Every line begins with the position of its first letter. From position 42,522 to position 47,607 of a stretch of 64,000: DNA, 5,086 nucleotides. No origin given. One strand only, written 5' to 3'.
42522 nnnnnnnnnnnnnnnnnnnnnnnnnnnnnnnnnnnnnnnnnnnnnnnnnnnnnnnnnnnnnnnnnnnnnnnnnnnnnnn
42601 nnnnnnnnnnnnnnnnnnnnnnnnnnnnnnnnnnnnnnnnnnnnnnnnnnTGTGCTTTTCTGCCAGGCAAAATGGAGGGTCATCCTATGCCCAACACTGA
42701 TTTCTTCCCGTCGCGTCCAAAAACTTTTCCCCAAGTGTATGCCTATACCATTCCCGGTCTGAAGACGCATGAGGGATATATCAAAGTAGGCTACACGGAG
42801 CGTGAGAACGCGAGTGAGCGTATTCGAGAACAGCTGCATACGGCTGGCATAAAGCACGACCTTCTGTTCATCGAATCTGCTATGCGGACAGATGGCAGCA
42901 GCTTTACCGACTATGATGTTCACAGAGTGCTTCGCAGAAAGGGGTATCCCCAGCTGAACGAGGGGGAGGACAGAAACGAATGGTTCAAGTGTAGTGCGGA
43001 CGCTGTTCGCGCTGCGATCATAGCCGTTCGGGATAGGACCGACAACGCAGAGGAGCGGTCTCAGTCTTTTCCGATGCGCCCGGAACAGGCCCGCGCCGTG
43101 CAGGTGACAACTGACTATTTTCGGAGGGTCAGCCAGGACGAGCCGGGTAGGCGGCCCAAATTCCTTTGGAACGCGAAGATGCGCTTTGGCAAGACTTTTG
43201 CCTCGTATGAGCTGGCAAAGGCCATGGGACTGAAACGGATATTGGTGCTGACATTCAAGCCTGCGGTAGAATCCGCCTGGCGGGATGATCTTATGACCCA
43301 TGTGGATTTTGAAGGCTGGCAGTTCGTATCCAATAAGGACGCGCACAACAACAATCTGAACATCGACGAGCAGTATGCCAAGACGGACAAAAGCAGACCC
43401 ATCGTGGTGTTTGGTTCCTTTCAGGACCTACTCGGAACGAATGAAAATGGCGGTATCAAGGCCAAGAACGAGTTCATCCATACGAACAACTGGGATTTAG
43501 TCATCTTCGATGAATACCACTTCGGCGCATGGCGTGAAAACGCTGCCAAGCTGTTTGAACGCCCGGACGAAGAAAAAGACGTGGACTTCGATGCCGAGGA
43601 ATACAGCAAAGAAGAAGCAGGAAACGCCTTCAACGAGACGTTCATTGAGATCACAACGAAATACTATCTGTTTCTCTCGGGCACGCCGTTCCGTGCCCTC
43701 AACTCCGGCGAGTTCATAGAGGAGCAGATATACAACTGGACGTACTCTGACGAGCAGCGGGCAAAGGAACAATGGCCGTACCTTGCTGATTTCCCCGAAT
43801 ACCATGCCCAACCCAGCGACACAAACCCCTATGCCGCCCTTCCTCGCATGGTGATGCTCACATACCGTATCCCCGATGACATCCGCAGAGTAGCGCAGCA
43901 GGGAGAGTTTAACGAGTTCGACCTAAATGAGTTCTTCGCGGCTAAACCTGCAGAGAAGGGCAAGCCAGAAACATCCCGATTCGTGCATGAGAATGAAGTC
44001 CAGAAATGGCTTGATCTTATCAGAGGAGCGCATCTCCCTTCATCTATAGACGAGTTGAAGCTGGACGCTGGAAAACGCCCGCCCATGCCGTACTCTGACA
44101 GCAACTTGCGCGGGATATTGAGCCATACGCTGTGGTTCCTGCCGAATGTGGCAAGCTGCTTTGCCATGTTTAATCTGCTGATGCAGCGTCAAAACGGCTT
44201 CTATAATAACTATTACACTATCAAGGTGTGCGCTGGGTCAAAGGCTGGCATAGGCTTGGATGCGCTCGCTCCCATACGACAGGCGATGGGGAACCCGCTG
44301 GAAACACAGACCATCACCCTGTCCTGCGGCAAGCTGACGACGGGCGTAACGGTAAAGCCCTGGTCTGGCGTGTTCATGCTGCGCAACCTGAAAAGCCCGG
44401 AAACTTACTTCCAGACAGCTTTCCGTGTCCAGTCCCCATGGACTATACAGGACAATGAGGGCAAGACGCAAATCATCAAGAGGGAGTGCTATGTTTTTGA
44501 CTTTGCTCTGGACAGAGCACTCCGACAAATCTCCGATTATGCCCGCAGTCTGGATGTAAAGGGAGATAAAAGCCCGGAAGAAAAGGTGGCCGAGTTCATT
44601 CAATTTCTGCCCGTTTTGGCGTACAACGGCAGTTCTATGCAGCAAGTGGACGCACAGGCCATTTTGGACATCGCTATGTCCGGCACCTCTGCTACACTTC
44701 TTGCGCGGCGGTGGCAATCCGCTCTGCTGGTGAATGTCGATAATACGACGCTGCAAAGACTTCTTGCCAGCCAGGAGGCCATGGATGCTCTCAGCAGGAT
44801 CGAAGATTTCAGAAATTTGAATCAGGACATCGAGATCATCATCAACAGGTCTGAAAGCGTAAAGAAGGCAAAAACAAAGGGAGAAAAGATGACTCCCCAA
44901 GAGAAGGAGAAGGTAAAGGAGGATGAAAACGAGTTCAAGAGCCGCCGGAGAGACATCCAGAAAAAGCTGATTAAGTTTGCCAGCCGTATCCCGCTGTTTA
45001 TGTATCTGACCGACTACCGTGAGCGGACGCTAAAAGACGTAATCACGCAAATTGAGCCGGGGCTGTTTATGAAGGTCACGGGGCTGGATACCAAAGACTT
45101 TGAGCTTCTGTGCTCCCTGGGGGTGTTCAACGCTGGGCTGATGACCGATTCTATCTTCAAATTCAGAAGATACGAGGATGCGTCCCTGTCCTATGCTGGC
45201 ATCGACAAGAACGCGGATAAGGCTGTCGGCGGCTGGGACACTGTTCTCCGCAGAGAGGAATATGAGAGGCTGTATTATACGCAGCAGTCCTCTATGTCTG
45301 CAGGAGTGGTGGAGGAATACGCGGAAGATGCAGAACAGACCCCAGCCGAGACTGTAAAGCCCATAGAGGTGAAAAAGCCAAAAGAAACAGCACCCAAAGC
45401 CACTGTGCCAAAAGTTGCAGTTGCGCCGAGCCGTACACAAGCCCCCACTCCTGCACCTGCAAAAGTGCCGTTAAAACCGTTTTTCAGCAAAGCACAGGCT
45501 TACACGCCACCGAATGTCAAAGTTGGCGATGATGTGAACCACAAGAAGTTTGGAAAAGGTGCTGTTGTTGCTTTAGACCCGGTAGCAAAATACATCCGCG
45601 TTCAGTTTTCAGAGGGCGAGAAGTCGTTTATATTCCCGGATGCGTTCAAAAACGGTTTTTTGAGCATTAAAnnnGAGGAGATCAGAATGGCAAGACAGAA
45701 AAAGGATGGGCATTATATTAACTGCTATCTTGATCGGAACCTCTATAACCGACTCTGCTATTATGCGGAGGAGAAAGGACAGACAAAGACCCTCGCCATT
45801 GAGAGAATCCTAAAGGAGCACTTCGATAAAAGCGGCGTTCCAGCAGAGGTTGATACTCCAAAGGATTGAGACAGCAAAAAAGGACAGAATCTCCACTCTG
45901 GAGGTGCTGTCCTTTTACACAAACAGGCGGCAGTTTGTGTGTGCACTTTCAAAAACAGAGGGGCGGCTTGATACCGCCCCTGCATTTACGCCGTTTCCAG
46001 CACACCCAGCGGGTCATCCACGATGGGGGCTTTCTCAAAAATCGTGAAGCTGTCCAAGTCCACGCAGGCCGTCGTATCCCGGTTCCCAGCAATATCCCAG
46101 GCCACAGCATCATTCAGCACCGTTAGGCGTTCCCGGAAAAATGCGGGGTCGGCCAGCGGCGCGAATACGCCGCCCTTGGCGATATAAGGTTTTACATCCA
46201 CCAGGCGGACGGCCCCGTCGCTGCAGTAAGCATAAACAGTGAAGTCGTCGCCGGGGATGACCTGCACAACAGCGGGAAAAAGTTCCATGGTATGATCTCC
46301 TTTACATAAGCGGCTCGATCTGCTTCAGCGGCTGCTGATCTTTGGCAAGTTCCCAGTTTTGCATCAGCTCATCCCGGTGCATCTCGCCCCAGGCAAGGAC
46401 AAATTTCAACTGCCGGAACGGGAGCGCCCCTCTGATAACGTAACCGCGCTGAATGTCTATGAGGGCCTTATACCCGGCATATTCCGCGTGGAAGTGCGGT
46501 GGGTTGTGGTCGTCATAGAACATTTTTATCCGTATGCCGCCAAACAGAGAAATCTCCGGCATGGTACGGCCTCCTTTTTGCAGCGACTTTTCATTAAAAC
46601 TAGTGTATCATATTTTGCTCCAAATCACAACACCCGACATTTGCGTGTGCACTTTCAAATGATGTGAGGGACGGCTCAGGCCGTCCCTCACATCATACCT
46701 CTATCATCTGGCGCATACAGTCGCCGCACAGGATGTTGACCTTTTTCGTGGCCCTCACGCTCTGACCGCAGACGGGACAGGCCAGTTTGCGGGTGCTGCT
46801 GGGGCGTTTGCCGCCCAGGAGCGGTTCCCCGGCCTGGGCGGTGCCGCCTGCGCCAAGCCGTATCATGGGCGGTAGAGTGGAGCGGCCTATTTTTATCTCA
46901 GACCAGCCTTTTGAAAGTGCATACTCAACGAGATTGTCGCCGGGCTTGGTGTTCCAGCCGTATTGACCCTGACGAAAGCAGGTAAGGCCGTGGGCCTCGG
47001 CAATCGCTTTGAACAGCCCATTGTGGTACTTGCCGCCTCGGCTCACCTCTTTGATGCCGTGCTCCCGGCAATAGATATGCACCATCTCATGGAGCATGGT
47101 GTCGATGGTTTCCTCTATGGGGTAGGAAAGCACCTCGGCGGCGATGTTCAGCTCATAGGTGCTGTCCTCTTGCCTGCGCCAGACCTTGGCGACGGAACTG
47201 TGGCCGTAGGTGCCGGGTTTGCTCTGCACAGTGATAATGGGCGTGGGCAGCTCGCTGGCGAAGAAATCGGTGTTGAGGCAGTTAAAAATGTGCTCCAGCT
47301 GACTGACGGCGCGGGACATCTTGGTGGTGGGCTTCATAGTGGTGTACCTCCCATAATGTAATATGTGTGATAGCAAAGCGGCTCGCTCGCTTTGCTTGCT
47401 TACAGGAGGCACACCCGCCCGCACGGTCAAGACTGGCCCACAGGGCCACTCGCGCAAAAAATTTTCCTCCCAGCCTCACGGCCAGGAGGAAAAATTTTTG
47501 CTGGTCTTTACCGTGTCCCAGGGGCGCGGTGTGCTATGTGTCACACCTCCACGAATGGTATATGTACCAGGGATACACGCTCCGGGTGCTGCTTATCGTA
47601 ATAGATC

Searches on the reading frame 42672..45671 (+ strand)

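Call 8: search_protein_families(library=pfam, proteins=[window:42672-45671:+], max_evalue=0.01)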
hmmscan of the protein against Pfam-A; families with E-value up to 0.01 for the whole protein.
window:42672-45671:+ (1000 aa): 4 families
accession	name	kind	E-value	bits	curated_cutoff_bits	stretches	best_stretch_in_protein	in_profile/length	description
PF10544.15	T5orf172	-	1.7e-07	32.1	20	1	22-117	3-98/101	T5orf172 domain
PF13455.12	MUG113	-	2.4e-06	28.5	22.3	1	38-116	2-70/73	Meiotically up-regulated gene 113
PF04851.21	ResIII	-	5.5e-06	26.8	22.5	1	133-291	2-143/164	Type III restriction enzyme, res subunit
PF21196.3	PcrA_UvrD_tudor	-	0.0039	17.4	23.9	0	951-968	1-18/48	PcrA/UvrD tudor domain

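Call 36: search_protein_families(library=ncbifam, proteins=[window:42672-45671:+], max_evalue=0.01)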
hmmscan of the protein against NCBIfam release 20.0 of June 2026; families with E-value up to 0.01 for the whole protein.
window:42672-45671:+ (1000 aa): 1 family
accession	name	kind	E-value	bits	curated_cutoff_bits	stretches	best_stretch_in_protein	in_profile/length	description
TIGR01073.1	pcrA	equivalog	0.0013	17.1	911.2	1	689-970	447-698/725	DNA helicase PcrA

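Call 47: search_protein_families(library=padloc, proteins=[window:42672-45671:+], max_evalue=0.001)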
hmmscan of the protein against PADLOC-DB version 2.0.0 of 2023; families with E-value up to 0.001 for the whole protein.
window:42672-45671:+ (1000 aa): 1 family
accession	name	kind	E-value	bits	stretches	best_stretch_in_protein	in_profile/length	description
PDLC03626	REase_MTase_IIG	-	4.4e-35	118.7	1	129-670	152-679/1359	Type IIG restriction enzyme-methyltransferase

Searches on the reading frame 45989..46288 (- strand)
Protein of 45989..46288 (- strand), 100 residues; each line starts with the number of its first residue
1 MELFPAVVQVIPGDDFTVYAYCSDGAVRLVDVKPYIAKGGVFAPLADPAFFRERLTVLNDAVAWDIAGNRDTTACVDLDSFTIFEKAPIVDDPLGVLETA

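Call 9: search_protein_families(library=pfam, proteins=[window:45989-46288:-], max_evalue=0.01)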
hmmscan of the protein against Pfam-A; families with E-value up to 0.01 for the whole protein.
window:45989-46288:- (100 aa): 1 family
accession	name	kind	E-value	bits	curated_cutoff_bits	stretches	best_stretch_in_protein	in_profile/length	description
PF10387.14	DUF2442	-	7.9e-07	29.6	23.9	1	7-83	1-66/72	Protein of unknown function (DUF2442)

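Call 47: search_protein_families(library=padloc, proteins=[window:45989-46288:-], max_evalue=0.001)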
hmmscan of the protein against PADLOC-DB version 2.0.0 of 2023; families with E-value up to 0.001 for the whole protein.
window:45989-46288:- (100 aa): 0 families

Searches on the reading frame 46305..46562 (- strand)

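Call 9: search_protein_families(library=pfam, proteins=[window:46305-46562:-], max_evalue=0.01)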
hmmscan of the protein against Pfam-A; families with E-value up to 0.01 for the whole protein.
window:46305-46562:- (86 aa): 1 family
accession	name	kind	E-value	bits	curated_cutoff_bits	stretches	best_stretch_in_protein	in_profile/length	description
PF13711.11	DUF4160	-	3.1e-23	82.2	23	1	9-71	1-65/65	Domain of unknown function (DUF4160)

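Call 47: search_protein_families(library=padloc, proteins=[window:46305-46562:-], max_evalue=0.001)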
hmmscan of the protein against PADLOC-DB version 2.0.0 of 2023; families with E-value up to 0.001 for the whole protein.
window:46305-46562:- (86 aa): 0 families

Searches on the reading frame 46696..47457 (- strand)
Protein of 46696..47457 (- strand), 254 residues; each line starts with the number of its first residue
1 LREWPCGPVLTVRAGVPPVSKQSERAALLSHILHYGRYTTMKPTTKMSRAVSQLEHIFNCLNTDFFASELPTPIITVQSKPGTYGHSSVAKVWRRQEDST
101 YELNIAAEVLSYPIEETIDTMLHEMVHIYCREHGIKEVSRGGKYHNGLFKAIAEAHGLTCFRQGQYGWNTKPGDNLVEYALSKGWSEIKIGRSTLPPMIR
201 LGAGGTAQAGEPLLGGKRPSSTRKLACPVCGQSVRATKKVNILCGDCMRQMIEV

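Call 9: search_protein_families(library=pfam, proteins=[window:46696-47457:-], max_evalue=0.01)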
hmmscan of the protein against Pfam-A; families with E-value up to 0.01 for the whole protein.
window:46696-47457:- (254 aa): 1 family
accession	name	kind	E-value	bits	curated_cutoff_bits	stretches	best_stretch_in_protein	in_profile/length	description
PF10263.15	SprT-like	-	1.2e-05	25.6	25.6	1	55-155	2-94/108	SprT-like family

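Call 36: search_protein_families(library=ncbifam, proteins=[window:46696-47457:-], max_evalue=0.01)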
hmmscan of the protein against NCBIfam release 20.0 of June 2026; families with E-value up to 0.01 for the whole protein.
window:46696-47457:- (254 aa): 0 families

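Call 47: search_protein_families(library=padloc, proteins=[window:46696-47457:-], max_evalue=0.001)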
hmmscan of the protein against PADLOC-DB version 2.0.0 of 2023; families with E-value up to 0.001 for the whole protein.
window:46696-47457:- (254 aa): 0 families

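Call 48: search_protein_families(library=phrogs, proteins=[window:46696-47457:-], max_evalue=0.001)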
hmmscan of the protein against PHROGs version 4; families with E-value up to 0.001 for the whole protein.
window:46696-47457:- (254 aa): 2 families
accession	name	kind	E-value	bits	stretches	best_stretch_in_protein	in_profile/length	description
phrog_6361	-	unknown function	2e-25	90.6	1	41-253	6-201/203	-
phrog_37767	-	unknown function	0.00076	19.2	1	58-149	109-199/467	-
